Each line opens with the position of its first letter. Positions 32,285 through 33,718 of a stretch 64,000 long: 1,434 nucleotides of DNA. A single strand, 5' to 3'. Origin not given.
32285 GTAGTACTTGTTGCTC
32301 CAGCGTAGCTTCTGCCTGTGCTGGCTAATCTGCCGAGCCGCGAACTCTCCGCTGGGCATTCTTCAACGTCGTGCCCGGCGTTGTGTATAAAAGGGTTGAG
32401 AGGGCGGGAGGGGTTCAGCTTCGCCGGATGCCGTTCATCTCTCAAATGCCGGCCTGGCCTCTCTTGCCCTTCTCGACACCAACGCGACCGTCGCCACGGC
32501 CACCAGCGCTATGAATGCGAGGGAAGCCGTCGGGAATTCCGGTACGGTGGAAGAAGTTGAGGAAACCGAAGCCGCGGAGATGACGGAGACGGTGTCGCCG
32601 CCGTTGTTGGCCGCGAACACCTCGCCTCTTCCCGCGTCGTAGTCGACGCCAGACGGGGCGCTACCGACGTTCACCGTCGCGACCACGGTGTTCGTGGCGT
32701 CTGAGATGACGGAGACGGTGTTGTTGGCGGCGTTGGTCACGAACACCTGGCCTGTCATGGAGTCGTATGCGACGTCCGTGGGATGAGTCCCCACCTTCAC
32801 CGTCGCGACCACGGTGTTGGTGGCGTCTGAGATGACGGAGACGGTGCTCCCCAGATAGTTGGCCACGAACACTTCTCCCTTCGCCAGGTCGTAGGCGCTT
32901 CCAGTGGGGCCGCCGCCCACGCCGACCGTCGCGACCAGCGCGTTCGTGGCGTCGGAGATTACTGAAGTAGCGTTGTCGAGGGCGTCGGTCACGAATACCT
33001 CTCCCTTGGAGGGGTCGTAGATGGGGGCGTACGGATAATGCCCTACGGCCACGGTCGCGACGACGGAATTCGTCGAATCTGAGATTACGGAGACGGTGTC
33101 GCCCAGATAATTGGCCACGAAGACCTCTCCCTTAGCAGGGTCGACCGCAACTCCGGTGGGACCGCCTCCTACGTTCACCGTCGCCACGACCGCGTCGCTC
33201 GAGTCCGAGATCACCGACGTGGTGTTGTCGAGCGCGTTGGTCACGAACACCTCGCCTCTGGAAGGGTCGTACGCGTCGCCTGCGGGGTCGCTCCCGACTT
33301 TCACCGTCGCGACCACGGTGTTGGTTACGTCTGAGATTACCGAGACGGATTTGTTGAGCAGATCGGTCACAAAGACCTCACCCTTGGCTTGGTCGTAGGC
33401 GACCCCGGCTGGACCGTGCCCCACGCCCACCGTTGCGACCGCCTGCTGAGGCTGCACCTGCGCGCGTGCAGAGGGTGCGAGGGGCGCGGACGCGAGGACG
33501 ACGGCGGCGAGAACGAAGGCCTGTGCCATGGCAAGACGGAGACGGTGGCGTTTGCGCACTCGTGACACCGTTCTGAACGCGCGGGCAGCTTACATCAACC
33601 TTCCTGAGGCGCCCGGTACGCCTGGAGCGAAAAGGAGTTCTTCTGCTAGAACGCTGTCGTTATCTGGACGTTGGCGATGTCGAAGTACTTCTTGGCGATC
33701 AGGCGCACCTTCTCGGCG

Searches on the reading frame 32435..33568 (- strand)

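Call 75: search_protein_families(library=pfam, proteins=[window:32435-33568:-], max_evalue=0.001)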
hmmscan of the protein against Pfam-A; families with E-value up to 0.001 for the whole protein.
window:32435-33568:- (377 aa): 6 families
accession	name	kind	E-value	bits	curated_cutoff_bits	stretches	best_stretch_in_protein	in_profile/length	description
PF01436.27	NHL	-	9e-12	44.9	20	0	52-74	3-24/28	NHL repeat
PF21783.3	YNCE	-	3.1e-11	43.6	27.1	1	145-215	38-108/339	YNCE-like beta-propeller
PF13860.13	FlgD_ig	-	6.7e-07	29.6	27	0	270-308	11-49/79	FlgD Ig-like domain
PF01731.26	Arylesterase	-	1.3e-06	28.9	21.3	0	52-78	55-81/86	Arylesterase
PF10282.15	Lactonase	-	4.7e-05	23.2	21.7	0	129-167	80-118/344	Lactonase, 7-bladed beta-propeller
PF25174.1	Beta-prop_THOC3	-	0.00012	21.6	305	0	233-339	61-165/272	THOC3 beta-propeller domain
